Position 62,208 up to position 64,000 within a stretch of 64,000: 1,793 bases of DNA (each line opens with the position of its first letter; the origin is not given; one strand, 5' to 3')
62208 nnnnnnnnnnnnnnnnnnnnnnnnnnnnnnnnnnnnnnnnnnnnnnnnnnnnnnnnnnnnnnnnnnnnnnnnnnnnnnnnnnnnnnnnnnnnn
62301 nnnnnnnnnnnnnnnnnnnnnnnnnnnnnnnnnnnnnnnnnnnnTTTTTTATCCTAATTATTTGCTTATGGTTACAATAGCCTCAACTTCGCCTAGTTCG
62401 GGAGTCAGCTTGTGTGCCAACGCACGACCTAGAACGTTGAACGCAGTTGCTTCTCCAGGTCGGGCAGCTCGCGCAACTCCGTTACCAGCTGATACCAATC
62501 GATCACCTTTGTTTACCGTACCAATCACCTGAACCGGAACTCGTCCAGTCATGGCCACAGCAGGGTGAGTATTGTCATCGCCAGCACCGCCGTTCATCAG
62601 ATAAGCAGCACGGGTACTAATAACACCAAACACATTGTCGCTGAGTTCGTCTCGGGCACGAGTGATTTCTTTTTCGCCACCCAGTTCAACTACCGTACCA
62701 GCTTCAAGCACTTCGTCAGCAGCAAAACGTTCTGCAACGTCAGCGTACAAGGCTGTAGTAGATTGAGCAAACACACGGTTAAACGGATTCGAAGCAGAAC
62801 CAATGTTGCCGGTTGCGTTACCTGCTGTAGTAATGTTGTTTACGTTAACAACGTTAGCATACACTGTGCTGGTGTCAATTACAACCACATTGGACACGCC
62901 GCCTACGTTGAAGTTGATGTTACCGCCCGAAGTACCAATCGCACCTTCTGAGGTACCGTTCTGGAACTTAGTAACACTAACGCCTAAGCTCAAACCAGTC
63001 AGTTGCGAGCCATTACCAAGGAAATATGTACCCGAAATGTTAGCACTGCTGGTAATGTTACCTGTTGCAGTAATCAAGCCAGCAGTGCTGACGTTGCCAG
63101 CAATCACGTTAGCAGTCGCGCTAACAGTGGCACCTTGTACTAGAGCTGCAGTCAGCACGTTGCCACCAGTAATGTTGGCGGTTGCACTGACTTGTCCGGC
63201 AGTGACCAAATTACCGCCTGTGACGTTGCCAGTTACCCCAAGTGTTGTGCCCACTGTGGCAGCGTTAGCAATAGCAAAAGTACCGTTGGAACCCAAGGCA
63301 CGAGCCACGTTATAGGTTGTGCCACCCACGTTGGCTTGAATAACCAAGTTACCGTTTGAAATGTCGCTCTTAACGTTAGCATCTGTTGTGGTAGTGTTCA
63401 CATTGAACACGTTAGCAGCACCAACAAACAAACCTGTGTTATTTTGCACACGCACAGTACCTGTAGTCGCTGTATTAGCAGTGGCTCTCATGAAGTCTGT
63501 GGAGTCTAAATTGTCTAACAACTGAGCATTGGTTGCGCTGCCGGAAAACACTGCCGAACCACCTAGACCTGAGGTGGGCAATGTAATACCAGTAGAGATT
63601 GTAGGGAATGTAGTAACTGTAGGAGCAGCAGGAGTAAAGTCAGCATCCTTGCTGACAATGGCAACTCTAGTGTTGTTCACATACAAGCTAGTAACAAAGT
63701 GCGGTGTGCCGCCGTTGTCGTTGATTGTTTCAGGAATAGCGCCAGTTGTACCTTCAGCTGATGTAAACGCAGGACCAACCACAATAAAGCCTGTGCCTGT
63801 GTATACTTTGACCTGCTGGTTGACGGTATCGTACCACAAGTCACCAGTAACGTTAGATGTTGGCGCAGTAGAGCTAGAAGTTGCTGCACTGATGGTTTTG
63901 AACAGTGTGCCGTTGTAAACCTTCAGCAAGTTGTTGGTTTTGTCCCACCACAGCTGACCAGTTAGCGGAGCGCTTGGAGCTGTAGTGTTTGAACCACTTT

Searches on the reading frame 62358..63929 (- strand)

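Call 14: search_protein_families(library=pfam, proteins=[window:62358-63929:-], max_evalue=0.01)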
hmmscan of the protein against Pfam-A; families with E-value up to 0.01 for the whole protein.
window:62358-63929:- (523 aa): 0 families

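Call 48: search_protein_families(library=phrogs, proteins=[window:62358-63929:-], max_evalue=0.00001)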
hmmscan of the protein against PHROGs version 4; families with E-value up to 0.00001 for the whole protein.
window:62358-63929:- (523 aa): 2 families
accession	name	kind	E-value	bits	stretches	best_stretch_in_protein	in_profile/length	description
phrog_6427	-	unknown function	1.7e-10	41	1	353-516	504-666/675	-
phrog_22593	-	unknown function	9.9e-07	29.2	1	371-488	252-370/400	-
